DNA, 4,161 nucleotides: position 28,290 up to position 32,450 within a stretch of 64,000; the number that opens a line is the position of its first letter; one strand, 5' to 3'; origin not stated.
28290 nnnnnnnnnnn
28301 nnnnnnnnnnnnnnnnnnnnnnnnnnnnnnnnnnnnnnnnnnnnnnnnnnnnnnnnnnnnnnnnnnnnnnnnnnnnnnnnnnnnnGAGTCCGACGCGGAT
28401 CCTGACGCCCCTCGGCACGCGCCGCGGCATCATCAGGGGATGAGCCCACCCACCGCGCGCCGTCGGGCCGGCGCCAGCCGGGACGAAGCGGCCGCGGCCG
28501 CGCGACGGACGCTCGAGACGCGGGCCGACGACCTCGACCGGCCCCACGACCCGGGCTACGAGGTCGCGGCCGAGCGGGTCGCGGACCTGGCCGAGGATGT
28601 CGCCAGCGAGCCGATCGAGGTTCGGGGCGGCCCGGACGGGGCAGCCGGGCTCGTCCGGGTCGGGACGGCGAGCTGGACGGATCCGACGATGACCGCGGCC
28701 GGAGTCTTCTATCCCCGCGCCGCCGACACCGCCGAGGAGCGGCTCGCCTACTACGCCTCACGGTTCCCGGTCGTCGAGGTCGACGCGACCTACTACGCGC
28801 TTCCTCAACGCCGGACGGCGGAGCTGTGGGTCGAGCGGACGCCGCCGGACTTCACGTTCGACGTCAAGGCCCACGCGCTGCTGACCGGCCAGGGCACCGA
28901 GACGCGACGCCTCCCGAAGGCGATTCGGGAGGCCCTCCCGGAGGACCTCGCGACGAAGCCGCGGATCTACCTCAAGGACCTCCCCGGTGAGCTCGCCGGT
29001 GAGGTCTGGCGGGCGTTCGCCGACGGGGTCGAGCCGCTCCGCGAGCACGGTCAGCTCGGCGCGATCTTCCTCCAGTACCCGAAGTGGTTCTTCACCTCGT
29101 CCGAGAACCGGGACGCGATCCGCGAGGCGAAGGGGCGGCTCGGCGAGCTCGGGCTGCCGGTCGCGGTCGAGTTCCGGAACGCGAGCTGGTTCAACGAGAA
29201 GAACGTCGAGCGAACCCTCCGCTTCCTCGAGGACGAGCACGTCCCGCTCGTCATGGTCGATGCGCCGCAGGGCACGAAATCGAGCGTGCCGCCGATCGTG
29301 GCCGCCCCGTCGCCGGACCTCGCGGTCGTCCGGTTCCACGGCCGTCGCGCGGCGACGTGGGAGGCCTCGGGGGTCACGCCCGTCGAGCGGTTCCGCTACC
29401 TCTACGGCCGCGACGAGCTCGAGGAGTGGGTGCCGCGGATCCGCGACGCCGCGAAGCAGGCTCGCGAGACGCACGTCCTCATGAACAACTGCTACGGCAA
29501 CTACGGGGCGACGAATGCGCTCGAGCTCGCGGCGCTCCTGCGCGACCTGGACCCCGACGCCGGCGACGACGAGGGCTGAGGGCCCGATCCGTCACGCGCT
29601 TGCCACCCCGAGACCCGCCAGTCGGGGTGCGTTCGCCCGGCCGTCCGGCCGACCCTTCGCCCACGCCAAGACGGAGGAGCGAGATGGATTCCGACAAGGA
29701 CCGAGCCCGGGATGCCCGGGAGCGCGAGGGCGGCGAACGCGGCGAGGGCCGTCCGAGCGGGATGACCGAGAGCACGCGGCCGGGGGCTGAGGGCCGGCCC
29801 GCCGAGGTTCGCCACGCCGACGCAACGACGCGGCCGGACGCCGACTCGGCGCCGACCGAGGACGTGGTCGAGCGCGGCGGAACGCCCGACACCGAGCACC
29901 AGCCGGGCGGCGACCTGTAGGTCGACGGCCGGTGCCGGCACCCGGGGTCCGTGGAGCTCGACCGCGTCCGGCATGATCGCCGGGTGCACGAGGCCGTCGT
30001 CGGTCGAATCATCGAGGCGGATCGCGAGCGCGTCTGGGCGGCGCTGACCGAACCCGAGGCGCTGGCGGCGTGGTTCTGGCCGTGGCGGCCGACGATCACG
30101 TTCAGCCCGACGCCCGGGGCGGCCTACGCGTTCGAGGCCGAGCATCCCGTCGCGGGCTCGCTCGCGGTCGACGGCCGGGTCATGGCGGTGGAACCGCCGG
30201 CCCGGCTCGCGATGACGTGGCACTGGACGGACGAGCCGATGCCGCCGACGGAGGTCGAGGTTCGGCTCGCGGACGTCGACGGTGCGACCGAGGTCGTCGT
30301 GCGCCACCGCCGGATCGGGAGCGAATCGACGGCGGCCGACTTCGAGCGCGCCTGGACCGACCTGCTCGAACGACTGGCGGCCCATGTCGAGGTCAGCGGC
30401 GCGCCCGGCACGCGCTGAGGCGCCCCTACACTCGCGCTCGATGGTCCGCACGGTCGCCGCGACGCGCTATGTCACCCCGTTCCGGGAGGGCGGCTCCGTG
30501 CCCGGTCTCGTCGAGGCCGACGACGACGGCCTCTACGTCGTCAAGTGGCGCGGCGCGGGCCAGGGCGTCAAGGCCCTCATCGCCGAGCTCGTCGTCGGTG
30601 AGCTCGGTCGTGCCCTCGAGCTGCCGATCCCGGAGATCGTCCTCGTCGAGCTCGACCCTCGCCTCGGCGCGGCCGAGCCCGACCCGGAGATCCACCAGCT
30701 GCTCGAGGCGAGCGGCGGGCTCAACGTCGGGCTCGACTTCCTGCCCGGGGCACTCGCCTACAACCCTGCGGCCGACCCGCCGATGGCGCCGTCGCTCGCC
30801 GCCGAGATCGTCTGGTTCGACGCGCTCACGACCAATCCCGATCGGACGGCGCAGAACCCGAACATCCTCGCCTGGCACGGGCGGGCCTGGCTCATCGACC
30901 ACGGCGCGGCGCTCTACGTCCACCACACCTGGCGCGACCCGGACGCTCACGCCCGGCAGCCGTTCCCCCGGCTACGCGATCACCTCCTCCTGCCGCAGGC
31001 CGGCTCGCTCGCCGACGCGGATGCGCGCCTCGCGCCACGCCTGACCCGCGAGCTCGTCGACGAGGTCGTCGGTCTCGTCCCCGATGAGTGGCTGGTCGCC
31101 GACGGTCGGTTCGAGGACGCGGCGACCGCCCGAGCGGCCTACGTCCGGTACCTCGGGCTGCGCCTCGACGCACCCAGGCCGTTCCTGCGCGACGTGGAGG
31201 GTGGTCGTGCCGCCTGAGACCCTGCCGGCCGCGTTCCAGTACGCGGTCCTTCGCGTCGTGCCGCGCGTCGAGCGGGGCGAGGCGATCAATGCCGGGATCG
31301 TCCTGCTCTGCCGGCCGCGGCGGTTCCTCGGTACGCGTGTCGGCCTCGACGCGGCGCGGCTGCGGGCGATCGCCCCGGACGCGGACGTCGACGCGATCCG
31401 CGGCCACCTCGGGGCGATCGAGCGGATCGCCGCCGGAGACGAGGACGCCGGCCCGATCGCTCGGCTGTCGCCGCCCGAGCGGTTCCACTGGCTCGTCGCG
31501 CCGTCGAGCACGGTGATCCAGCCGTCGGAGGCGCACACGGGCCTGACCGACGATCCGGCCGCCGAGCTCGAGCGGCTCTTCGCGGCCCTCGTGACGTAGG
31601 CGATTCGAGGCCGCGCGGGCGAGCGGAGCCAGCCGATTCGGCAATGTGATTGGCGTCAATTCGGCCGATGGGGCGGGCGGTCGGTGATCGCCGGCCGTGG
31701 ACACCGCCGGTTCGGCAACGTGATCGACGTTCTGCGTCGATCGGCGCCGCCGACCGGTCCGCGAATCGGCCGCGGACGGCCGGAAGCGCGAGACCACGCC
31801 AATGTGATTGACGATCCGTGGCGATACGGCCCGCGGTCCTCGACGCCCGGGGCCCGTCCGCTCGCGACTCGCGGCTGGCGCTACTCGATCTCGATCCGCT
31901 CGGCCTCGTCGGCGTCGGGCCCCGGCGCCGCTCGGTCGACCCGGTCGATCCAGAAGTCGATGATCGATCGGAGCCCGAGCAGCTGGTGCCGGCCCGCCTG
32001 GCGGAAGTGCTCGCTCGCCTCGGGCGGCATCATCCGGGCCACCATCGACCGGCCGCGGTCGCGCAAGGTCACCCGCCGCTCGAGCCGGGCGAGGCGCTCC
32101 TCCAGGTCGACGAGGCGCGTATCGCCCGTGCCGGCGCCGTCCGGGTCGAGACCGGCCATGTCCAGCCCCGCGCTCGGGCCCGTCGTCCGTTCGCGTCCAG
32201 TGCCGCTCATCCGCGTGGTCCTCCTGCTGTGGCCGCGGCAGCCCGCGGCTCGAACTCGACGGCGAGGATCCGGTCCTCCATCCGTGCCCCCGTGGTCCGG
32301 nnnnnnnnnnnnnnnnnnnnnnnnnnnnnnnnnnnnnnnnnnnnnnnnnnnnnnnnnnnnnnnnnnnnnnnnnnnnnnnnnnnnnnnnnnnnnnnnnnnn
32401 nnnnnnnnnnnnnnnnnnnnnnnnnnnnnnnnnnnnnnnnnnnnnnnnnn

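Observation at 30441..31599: Overlapping HipA-like kinase core + DUF3037 gene pair (candidate toxin-antitoxin-like or signalling module)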

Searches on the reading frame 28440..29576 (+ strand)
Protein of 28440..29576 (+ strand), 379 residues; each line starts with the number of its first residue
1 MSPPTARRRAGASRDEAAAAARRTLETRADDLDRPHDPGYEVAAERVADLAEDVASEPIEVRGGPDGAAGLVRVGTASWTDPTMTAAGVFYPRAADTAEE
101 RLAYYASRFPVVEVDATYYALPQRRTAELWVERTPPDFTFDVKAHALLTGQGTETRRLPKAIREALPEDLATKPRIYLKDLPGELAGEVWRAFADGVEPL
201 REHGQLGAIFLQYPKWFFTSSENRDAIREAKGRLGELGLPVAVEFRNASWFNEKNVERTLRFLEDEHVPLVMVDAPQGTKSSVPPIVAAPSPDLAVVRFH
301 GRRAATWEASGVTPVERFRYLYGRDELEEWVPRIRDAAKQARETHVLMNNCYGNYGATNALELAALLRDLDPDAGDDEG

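Call 21: search_protein_families(library=pfam, proteins=[window:28440-29576:+], max_evalue=0.001)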
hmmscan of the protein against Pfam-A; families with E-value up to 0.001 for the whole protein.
window:28440-29576:+ (379 aa): 1 family
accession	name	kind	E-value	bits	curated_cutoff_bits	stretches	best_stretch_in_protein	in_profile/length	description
PF01904.24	DUF72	-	6.5e-58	196.8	25.3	1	91-365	1-216/217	Protein of unknown function DUF72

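Call 54: search_protein_families(library=padloc, proteins=[window:28440-29576:+], max_evalue=0.001)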
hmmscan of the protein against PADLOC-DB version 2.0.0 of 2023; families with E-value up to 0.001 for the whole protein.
window:28440-29576:+ (379 aa): 0 families

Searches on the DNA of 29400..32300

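Call 71: search_rna_families(source=window, start=29400, end=32300, threshold=evalue, max_evalue=1)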
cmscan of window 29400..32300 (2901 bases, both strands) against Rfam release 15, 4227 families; matches with E-value up to 1: 0.
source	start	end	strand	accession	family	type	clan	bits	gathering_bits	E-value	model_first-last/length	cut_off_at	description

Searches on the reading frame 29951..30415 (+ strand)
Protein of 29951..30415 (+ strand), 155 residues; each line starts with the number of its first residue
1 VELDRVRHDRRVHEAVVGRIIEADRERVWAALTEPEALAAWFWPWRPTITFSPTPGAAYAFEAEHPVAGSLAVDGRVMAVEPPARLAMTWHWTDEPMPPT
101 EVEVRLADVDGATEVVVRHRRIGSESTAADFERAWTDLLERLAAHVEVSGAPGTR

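Call 21: search_protein_families(library=pfam, proteins=[window:29951-30415:+], max_evalue=0.001)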
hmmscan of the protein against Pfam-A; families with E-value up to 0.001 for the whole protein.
window:29951-30415:+ (155 aa): 2 families
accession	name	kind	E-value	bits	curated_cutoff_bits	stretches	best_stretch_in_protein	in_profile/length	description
PF08327.17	AHSA1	-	1.5e-23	83.9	22.1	1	23-147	2-125/125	Activator of Hsp90 ATPase homolog 1-like protein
PF10604.15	Polyketide_cyc2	-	0.0002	22.1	27.4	1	18-147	7-142/142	Polyketide cyclase / dehydrase and lipid transport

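Call 54: search_protein_families(library=padloc, proteins=[window:29951-30415:+], max_evalue=0.001)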
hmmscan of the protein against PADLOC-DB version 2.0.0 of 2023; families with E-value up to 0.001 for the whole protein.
window:29951-30415:+ (155 aa): 0 families
